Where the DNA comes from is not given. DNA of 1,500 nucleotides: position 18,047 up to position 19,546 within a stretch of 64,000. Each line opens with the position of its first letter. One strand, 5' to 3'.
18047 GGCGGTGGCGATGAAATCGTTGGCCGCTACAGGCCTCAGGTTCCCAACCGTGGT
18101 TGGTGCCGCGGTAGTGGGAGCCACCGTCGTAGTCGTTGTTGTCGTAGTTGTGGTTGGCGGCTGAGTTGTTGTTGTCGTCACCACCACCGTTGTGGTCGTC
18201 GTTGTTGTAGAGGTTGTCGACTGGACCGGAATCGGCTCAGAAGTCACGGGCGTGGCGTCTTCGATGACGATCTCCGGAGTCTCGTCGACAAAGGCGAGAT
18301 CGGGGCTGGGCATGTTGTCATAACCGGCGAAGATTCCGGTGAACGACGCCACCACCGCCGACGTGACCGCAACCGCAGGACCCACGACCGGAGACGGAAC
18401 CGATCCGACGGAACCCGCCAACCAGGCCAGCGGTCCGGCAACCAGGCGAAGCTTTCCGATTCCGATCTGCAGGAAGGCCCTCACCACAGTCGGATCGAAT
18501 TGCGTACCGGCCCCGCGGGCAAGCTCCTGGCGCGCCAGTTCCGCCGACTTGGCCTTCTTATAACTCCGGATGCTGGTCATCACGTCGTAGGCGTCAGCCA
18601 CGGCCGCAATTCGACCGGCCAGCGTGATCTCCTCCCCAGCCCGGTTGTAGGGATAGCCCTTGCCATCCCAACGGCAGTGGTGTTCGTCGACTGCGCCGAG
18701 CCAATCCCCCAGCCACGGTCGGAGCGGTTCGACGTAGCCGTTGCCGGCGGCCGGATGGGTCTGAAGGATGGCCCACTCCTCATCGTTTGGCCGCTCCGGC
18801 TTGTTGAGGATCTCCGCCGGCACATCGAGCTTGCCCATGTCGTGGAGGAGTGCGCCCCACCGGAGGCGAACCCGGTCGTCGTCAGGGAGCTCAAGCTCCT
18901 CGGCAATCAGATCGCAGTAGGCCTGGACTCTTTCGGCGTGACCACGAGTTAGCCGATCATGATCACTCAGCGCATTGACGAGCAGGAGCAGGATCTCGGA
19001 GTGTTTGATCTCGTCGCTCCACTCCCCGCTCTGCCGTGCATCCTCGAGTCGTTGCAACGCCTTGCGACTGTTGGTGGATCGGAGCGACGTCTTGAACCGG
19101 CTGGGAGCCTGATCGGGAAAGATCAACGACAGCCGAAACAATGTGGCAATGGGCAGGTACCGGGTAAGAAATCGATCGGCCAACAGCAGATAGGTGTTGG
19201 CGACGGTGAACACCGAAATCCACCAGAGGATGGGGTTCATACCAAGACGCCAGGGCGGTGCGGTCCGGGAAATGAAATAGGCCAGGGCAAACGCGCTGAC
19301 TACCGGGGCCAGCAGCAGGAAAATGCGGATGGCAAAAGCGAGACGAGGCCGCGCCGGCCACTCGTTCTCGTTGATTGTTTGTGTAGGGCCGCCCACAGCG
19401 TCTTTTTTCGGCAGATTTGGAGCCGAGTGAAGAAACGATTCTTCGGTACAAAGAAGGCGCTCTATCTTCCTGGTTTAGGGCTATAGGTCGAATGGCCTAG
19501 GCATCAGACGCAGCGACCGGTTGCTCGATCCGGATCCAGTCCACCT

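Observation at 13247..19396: HD-GYP (cyclic-di-GMP phosphodiesterase-type) domain fused to a 1,700-aa cadherin-repeat surface protein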

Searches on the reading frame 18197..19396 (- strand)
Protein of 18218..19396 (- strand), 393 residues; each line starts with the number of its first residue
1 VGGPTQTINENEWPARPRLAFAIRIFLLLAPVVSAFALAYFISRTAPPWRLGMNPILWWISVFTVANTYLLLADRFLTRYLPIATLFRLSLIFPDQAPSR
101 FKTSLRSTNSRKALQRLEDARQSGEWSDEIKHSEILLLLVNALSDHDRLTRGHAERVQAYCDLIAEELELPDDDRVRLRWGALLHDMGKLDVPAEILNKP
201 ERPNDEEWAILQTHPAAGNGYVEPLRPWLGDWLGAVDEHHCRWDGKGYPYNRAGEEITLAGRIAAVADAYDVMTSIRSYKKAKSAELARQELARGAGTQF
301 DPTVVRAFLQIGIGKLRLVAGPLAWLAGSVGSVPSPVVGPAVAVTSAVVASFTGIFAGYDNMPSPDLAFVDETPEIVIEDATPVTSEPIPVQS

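Call 6: find_homologous_proteins(query=window:18218-19396:-)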
Query seq(393 aa) (393 aa): 2427 proteins with E <= 0.001 among 8000 candidates; the best 120 are listed.
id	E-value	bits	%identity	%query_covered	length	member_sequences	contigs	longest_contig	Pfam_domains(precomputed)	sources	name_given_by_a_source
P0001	6.3e-116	406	53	88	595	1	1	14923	PF17963.8,PF13487.13,PF01966.29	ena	-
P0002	5.2e-114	399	50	99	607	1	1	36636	PF17963.8,PF13487.13,PF17892.8,PF01966.29,PF17803.8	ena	-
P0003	4.2e-112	393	48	99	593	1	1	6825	PF13487.13,PF01966.29,PF05345.19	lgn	-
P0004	3.4e-111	390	48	97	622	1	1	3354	PF17963.8,PF13487.13,PF17892.8,PF01966.29,PF17803.8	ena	-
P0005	7.5e-111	389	53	85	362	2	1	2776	PF13487.13,PF01966.29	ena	-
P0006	4.0e-110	386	56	83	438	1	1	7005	PF13487.13,PF01966.29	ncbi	ncbi:MAG: HD-GYP domain-containing protein, partial [Acidimicrobiales bacterium]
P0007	1.6e-109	384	55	78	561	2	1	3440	PF13487.13,PF01966.29,PF05345.19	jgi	jgi:HD-GYP domain-containing protein (c-di-GMP phosphodiesterase class II)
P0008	2.3e-107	377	48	97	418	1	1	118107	PF13487.13,PF01966.29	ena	-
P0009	7.4e-107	376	50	92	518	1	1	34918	PF13487.13,PF01966.29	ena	-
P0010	1.8e-106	374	53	81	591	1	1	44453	PF17963.8,PF13487.13,PF01966.29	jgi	jgi:HD-GYP domain-containing protein (c-di-GMP phosphodiesterase class II)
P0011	1.8e-105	371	52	84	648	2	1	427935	PF13487.13,PF01966.29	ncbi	-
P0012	3.2e-105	370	48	94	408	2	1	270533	PF13487.13,PF01966.29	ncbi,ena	-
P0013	1.1e-104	369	52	83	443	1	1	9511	PF13487.13,PF01966.29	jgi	-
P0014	9.4e-104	365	52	88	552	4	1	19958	PF17963.8,PF13487.13,PF01966.29,PF17803.8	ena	-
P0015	1.2e-103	365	47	98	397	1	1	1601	PF13487.13,PF01966.29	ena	-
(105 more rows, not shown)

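Call 17: find_related_loci(query=A1, collection=genome_contigs, flank=8000)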
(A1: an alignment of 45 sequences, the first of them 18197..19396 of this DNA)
Query A1 (400 aa) in genome_contigs; peptide patterns used: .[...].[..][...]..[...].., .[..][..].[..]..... (x = any residue, [..] = any of these).
599 stretches matched a pattern (row limit reached: there are more); 151 encode a relative of the query (tblastn E <= 1e-3); the best 80 are kept; 80 distinct loci.
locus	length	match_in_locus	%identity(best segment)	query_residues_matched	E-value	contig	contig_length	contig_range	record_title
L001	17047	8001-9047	52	1-346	4e-116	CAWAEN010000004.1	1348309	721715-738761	MAG: uncultured Acidimicrobiia bacterium isolate MFD03551.bin.2.99 genome assembly, contig: contig_20124, whole genome s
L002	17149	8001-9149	49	3-370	2e-115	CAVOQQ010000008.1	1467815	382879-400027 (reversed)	MAG: uncultured Acidimicrobiales bacterium isolate MFD09964.bin.1.68 genome assembly, contig: contig_7823, whole genome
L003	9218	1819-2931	46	4-373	1e-100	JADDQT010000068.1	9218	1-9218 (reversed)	MAG: Actinomycetota bacterium isolate YB1_3 AB19_YB1_868_length_9221_cov_23, whole genome shotgun sequence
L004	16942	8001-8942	52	11-326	3e-98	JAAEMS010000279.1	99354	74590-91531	MAG: Actinomycetes bacterium isolate Bse_12 BseG_CONTIG1298527, whole genome shotgun sequence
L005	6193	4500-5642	43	7-395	5e-96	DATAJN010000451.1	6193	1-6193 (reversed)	MAG TPA_asm: Ilumatobacteraceae bacterium isolate SMAG_U6912 k141_331029, whole genome shotgun sequence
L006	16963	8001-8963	50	7-327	4e-95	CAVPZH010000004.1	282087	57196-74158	MAG: uncultured Actinomycetes bacterium isolate MFD04944.bin.2.208 genome assembly, contig: contig_13956, whole genome s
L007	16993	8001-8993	50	8-333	4e-94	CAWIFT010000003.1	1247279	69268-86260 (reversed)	MAG: uncultured Actinomycetes bacterium isolate MFD01872.bin.1.276 genome assembly, contig: contig_41385, whole genome s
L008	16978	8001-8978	48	11-334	8e-94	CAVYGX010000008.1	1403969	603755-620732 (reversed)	MAG: uncultured Acidimicrobiales bacterium isolate MFD03399.bin.2.91 genome assembly, contig: contig_723, whole genome s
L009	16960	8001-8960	45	4-324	2e-93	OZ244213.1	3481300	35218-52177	MAG: Acidimicrobiia bacterium isolate 7b9da096-343e-40e7-b6e2-bcdc06c1b74b genome assembly, chromosome: 1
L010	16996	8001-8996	47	1-340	5e-93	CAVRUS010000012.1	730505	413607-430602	MAG: uncultured Actinomycetota bacterium isolate MFD02840.bin.1.376 genome assembly, contig: contig_7483, whole genome s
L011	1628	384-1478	45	3-345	2e-96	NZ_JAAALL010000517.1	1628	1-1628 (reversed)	Kineococcus vitellinus strain T13 NODE_517_length_1628_cov_9.083944, whole genome shotgun sequence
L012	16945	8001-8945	48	11-327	2e-91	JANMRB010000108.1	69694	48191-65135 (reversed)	MAG: Ilumatobacteraceae bacterium isolate OTE_51_metabat_101_sub OTE_51_k141_3284858, whole genome shotgun sequence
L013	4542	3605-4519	48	23-326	4e-90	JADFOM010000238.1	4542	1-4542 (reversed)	MAG: Acidobacteria bacterium isolate B69T1B8 B69T1B8_NODE43167, whole genome shotgun sequence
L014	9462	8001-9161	44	1-385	9e-90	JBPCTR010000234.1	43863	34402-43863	MAG: Acidimicrobiales bacterium isolate MAG_seacave_88 S1Ck127_13855306, whole genome shotgun sequence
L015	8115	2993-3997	46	3-334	8e-90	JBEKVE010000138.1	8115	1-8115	MAG: Acidimicrobiales bacterium isolate SPRUCE 598 SPRUCE_598_138, whole genome shotgun sequence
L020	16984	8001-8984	51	3-335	5e-88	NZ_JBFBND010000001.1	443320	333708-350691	Kineococcus sp. NPDC059986 NPDC059986_T2_D7.ctg-0001, whole genome shotgun sequence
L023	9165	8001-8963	49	11-335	6e-86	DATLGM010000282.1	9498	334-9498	MAG TPA_asm: Egibacteraceae bacterium isolate SMAG_U13614 k141_272973, whole genome shotgun sequence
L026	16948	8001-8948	48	9-327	2e-83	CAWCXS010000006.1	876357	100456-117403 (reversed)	MAG: uncultured Gaiellaceae bacterium isolate MFD07639.bin.1.13 genome assembly, contig: contig_20855, whole genome shot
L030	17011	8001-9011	43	4-340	8e-83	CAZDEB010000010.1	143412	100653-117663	MAG TPA_asm: uncultured Candidatus Microthrix sp. isolate binchicken_co46_702 genome assembly, contig: NODE_134_length_1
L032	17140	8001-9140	42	12-397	3e-82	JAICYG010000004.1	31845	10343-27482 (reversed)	MAG: Thermoleophilia bacterium isolate LS_ISSM_2_bin.16 k141_4385058_length_31845_cov_21.2784, whole genome shotgun sequ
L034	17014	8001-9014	47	3-334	1e-81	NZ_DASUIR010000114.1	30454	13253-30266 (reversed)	MAG: Cellulomonas sp. isolate SMAG_U1465 k141_147915, whole genome shotgun sequence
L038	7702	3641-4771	39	11-391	8e-77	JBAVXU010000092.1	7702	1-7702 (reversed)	MAG: Mycobacteriales bacterium isolate MFD01004_ilm_asm_bin1 k127_2861, whole genome shotgun sequence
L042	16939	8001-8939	43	12-328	8e-73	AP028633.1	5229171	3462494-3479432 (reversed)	Acidothermaceae bacterium B102 DNA, complete genome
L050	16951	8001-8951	47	11-327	1e-83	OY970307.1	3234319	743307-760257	MAG: Candidatus Dormibacteraeota bacterium isolate MFD04463.bin.c.11 genome assembly, chromosome: 1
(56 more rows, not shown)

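Call 20: search_protein_families(library=pfam, proteins=[L001:7983-12161:+, L003:1816-5721:+, L004:7974-13430:+, L038:3599-6922:+, L023:6303-9164:+, L008:7452-10064:+], max_evalue=0.001)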
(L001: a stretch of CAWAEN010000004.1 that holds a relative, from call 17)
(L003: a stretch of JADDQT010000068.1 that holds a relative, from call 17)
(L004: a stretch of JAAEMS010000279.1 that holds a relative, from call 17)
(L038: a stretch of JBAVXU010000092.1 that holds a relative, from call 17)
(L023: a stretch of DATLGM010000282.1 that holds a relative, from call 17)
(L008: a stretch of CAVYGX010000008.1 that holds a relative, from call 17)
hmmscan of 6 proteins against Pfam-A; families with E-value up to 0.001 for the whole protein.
L001:7983-12161:+ (1393 aa): 9 families
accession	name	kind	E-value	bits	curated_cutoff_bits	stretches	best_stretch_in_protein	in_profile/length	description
PF17963.7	Big_9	-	2.9e-72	240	23.6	6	543-630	1-89/89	Bacterial Ig domain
PF17892.7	Cadherin_5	-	5.6e-55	183.7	26.5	4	543-632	2-98/98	Cadherin-like domain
PF17803.7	Cadherin_4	-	1.7e-50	169.8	25.1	5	913-981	1-71/71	Bacterial cadherin-like domain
PF13517.12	FG-GAP_3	-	2.9e-45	153.1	26.9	6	1128-1187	1-60/61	FG-GAP-like repeat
PF13487.12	HD_5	-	3.3e-30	105.5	27.2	1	154-314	7-169/170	HD domain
PF01966.28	HD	-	1e-15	58.4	22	1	163-284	3-116/116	HD domain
PF01839.29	FG-GAP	-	5.9e-14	52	22.1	1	1365-1386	5-26/37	FG-GAP repeat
PF00028.23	Cadherin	-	1.1e-12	48.6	28.8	1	645-726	3-93/93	Cadherin domain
PF16184.11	Cadherin_3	-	0.00042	20.7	25.5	0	943-1000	21-93/106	Cadherin-like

L003:1816-5721:+ (1302 aa): 16 families
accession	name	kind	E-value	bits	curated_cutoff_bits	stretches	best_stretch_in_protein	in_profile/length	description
PF13487.12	HD_5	-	7.6e-38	130.3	27.2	1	140-302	6-170/170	HD domain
PF19077.6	Big_13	-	7.8e-31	107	27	1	1136-1207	25-99/102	Bacterial Ig-like domain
PF01966.28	HD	-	2.1e-20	73.5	22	1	150-271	3-116/116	HD domain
PF24421.1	Ig_J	-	7.4e-15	55.4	29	0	877-935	40-101/104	Tip attachment protein J, Ig-like domain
PF17936.7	Big_6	-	2.6e-12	47.3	27.6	0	1146-1204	21-79/83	Bacterial Ig domain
PF13750.12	Big_3_3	-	4.3e-08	33.4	27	0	538-582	6-50/157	Bacterial Ig-like domain (group 3)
PF12245.14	Big_3_2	-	9.6e-08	32.7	23.3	0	637-664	94-121/122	Bacterial Ig-like domain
PF22352.2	K319L-like_PKD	-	3.4e-07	30.6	27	0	535-565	48-78/84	K319L-like, PKD domain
PF05079.17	DUF680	-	1e-06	29.7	24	0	997-1013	17-33/60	Protein of unknown function (DUF680)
PF20164.4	GspA_SrpA_N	-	8.7e-06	26.6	27.4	0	629-662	78-111/117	GspA/SrpA SigLec-like domain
PF14352.11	DUF4402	-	5.3e-05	24.3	25.2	0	510-573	26-85/129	Domain of unknown function (DUF4402)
PF16389.11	DUF4998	-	9.5e-05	22.5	29.1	0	1181-1203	82-104/199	Domain of unknown function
PF07495.19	Y_Y_Y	-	0.00013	22.2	26.6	0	908-928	36-56/65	Y_Y_Y domain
PF14230.11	DUF4333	-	0.00045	20.8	27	0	1054-1069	49-64/78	Domain of unknown function (DUF4333)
PF24893.1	DUF7743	-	0.00046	20.3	27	0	1185-1217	74-106/120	Domain of unknown function (DUF7743)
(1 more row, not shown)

L004:7974-13430:+ (1819 aa): 11 families
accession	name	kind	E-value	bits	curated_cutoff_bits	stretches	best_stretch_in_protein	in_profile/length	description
PF17963.7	Big_9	-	1.1e-80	267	23.6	7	560-644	1-86/89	Bacterial Ig domain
PF17892.7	Cadherin_5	-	1.1e-52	176.3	26.5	4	559-648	1-97/98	Cadherin-like domain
PF17803.7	Cadherin_4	-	5.7e-51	171.4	25.1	3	550-612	1-66/71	Bacterial cadherin-like domain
PF13487.12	HD_5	-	2.2e-36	125.6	27.2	1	139-301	6-170/170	HD domain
PF00932.25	LTD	-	3.8e-17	63.1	34.3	1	1161-1291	3-108/109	Lamin Tail Domain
PF01966.28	HD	-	1.4e-12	48.4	22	1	149-270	3-116/116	HD domain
PF01436.27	NHL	-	1.5e-09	37.9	20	0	1619-1646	1-28/28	NHL repeat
PF20067.5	SSL_N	-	1.5e-06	28.4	18.9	0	1706-1734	18-45/46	Strictosidine synthase-like, N-terminal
PF18911.6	PKD_4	-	4.1e-06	27.2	27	0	1377-1460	6-81/85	PKD domain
PF25021.1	TEN_NHL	-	3.9e-05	23.3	27.1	0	1619-1690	30-100/357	Teneurin NHL domain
PF00801.26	PKD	-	6.4e-05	23.3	23.5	0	1477-1536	13-67/80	PKD domain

L038:3599-6922:+ (1108 aa): 8 families
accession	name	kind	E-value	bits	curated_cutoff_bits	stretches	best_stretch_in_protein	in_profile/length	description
PF13487.12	HD_5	-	5.8e-31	108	27.2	1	138-301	4-169/170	HD domain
PF19077.6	Big_13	-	1.2e-27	96.8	27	1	905-942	61-101/102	Bacterial Ig-like domain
PF24421.1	Ig_J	-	1.1e-21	77.3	29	0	734-776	61-103/104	Tip attachment protein J, Ig-like domain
PF01966.28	HD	-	6.9e-16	59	22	1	150-271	3-116/116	HD domain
PF13750.12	Big_3_3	-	1.4e-12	48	27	0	907-954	6-54/157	Bacterial Ig-like domain (group 3)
PF07495.19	Y_Y_Y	-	3.7e-09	36.8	26.6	0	991-1025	29-64/65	Y_Y_Y domain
PF17829.7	GH115_C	-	5.9e-05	23.4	24.1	0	972-1011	112-149/172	Glycosyl hydrolase family 115 C-terminal domain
PF00801.26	PKD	-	0.0003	21.1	23.5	0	868-936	4-77/80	PKD domain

L023:6303-9164:+ (954 aa): 2 families
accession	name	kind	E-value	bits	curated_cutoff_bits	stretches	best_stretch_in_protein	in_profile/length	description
PF13487.12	HD_5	-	5.1e-33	114.6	27.2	1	697-860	5-170/170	HD domain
PF01966.28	HD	-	7.6e-20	71.8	22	1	708-829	3-116/116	HD domain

L008:7452-10064:+ (871 aa): 3 families
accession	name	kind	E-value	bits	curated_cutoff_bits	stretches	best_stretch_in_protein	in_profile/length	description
PF13487.12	HD_5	-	7.6e-33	114.1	27.2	1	315-477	6-170/170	HD domain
PF01966.28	HD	-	1.6e-18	67.5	22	1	326-446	4-116/116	HD domain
PF00041.27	fn3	-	1.6e-11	44.7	25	1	615-701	3-82/84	Fibronectin type III domain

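Call 26: predict_structure(alignment_id=A1)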
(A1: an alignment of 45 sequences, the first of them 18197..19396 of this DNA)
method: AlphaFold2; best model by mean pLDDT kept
length: 400 residues; sequences in the alignment: 45
mean_pLDDT: 80.2   pTM: 0.68
mean pLDDT of the five models: 80.2, 79.5, 77.8, 77.1, 77.0
residues with pLDDT >= 90: 227; 70-90: 57; 50-70: 41; < 50: 75
segments of 3 or more residues with pLDDT < 50: 1-3, 5-7, 89-95, 331-375, 377-387, 397-399
pLDDT, mean of each block of 10 residues (from residue 1): 47 73 90 95 97 97 96 89 66 54 81 89 90 92 94 94 96 96 98 96 96 97 96 98 97 97 98 87 90 96 95 68 59 45 39 41 39 45 47 50
secondary structure, 60 per line:
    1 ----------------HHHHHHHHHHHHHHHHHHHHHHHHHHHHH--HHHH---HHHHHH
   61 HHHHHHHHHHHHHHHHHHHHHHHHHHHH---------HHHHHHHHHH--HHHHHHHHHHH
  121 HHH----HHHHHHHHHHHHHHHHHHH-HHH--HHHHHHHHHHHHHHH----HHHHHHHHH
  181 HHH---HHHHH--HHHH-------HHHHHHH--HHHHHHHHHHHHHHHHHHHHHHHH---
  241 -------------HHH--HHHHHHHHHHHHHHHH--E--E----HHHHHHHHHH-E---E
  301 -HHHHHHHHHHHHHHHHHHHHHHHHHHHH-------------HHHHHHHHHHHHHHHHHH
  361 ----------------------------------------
elements in order: H17-45 H48-51 H55-88 H98-107 H110-123 H128-146 H153-167 H172-183 H187-191 H194-197 H205-211 H214-237 H259-274 H285-294 H302-329 H343-360

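Call 45: search_protein_representatives(protein=window:18302-19396:-)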
Query: 365 residues. Proteins with E-value up to 0.001 (for the whole library): 108383; up to 1e-10: 78883; up to 1e-30: 5588. The best 150 are listed.
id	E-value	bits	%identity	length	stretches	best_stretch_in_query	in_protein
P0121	4.0e-244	825.5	100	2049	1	1-365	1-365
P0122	1.8e-166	570.0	67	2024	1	2-360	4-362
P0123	2.0e-143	494.2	62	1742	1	10-365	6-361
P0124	2.8e-124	431.2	58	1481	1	20-363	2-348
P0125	3.0e-119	414.6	56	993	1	10-349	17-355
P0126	2.2e-115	401.9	53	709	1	10-355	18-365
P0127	3.0e-115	401.4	53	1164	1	7-355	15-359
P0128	5.9e-114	397.2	55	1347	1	7-350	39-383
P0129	1.6e-113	395.8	52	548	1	3-349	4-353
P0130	4.2e-113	394.4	54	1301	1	7-348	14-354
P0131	4.9e-113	394.2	52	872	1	10-351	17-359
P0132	7.7e-113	393.5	51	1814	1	11-350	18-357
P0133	1.3e-112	392.8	53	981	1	3-349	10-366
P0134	9.8e-112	389.9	43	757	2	11-363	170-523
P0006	1.0e-111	389.9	55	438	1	9-357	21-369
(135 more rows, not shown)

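Call 47: search_protein_families(library=pfam, alignment_id=A2, max_evalue=0.00001)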
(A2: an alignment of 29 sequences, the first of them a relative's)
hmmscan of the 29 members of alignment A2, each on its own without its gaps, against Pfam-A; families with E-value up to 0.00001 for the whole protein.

A. member 1, P0122 (2024 aa): 9 families
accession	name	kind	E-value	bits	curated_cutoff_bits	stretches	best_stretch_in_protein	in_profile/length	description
PF00028.23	Cadherin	-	9.5e-110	359.7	28.8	9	821-904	2-91/93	Cadherin domain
PF17803.7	Cadherin_4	-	3.9e-91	300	25.1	7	464-525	2-66/71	Bacterial cadherin-like domain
PF17963.7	Big_9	-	3.5e-89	294.3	23.6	4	623-712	1-89/89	Bacterial Ig domain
PF13487.12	HD_5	-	4.8e-27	95.2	27.2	1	144-306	6-170/170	HD domain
PF17892.7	Cadherin_5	-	2.6e-26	91.7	26.5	1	634-714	15-98/98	Cadherin-like domain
PF01966.28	HD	-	3.2e-16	60.1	22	1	154-275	3-116/116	HD domain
PF23592.1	Cadherin_CELSR2_9th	-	7.2e-09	36.1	36.8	0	733-800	24-92/100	CELSR2-like, ninth cadherin domain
PF25374.1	Cadherin_FAT4_N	-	8.5e-08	32.9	35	0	760-809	35-84/85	FAT4-like, N-terminal cadherin-like domain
PF05345.18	He_PIG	-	8.7e-07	29.7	24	1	1669-1760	1-95/96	Putative Ig domain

B. families by the number of members that match (of 29 scanned): 18 families
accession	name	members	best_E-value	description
PF13487.12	HD_5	29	2.9e-37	HD domain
PF01966.28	HD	29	1.5e-19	HD domain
PF17963.7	Big_9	28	1.6e-204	Bacterial Ig domain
PF17803.7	Cadherin_4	27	4.3e-158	Bacterial cadherin-like domain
PF17892.7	Cadherin_5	25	1.3e-147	Cadherin-like domain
PF00028.23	Cadherin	18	6.7e-111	Cadherin domain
PF00932.25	LTD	15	4.5e-106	Lamin Tail Domain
PF05345.18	He_PIG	8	1.6e-13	Putative Ig domain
PF13517.12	FG-GAP_3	7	6.1e-55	FG-GAP-like repeat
PF25374.1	Cadherin_FAT4_N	5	2e-27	FAT4-like, N-terminal cadherin-like domain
PF01839.29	FG-GAP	5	1.5e-17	FG-GAP repeat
PF19076.6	CshA_repeat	4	5.5e-12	Surface adhesin CshA repetitive domain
PF16184.11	Cadherin_3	2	7.3e-07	Cadherin-like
PF01436.27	NHL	1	5.5e-11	NHL repeat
PF23592.1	Cadherin_CELSR2_9th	1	7.2e-09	CELSR2-like, ninth cadherin domain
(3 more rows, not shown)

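Call 55: fold_search(model_id=the predicted structure, library=pdb)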
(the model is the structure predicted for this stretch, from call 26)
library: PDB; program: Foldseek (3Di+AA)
matches with E <= 10: 177; with E <= 0.001: 14
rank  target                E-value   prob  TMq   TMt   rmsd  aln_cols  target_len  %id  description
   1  4r8z_B                1.3e-09  1.00  0.42  0.72   5.3       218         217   32  Crystal Structure of PA4781 HD-GYP domain from Pseudomonas aeruginosa at 2.2A resolution showing a bi-metallic Ni ion  (released 2015-03-04)
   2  4r8z_A                2.3e-09  1.00  0.41  0.73   4.9       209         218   32  Crystal Structure of PA4781 HD-GYP domain from Pseudomonas aeruginosa at 2.2A resolution showing a bi-metallic Ni ion  (released 2015-03-04)
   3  9rbz_A                6.7e-09  1.00  0.42  0.77   4.6       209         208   28  DvhD, HD-GYP domain, c-di-GMP-bound (released 2026-03-04)
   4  4mcw_B                6.7e-09  1.00  0.43  0.47  14.0       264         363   26  Crystal structure of a HD-GYP domain (a cyclic-di-GMP phosphodiesterase) containing a tri-nuclear metal centre (released 2014-02-19)
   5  9rbz_B                7.3e-09  1.00  0.42  0.78   4.1       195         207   27  DvhD, HD-GYP domain, c-di-GMP-bound (released 2026-03-04)
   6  4mcw_A                8.7e-09  1.00  0.42  0.46  14.0       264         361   26  Crystal structure of a HD-GYP domain (a cyclic-di-GMP phosphodiesterase) containing a tri-nuclear metal centre (released 2014-02-19)
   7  9rbz_D                1.2e-08  1.00  0.42  0.78   6.5       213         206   26  DvhD, HD-GYP domain, c-di-GMP-bound (released 2026-03-04)
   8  9rbz_C                4.5e-08  1.00  0.42  0.80   2.8       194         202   27  DvhD, HD-GYP domain, c-di-GMP-bound (released 2026-03-04)
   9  9rc0                  4.0e-05  1.00  0.37  0.49   6.9       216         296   21  DvhD, PAS/HD-GYP domains (released 2026-03-04)
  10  5z7c                  2.7e-04  1.00  0.35  0.34   7.5       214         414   24  crystal structure of cyclic GMP-AMP specifc phosphodiesterases in V.cholerae (V-cGAP3) (released 2019-01-02)
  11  3tm8_B                3.0e-04  1.00  0.38  0.48   7.8       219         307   17  Bd1817, a HDG"Y"P protein from Bdellovibrio bacteriovorus (released 2011-10-19)
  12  3tm8_A                4.3e-04  1.00  0.38  0.48   7.8       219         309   17  Bd1817, a HDG"Y"P protein from Bdellovibrio bacteriovorus (released 2011-10-19)
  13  3tmb_B                4.5e-04  1.00  0.38  0.47   7.7       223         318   17  Bd1817, a HDG"Y"P protein from Bdellovibrio bacteriovorus (released 2011-10-19)
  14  3tmc_A                6.8e-04  1.00  0.37  0.47   7.6       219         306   16  Bd1817, a HDG"Y"P protein from Bdellovibrio bacteriovorus (released 2011-10-19)
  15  4s1b_A                1.3e-03  1.00  0.32  0.55   5.9       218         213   12  Crystal Structure of L. monocytogenes phosphodiesterase PgpH HD domain in complex with Cyclic-di-AMP (released 2015-02-11)
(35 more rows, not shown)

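Call 64: find_encoding_contigs(protein=P0121, flank=3000, max_places=4)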
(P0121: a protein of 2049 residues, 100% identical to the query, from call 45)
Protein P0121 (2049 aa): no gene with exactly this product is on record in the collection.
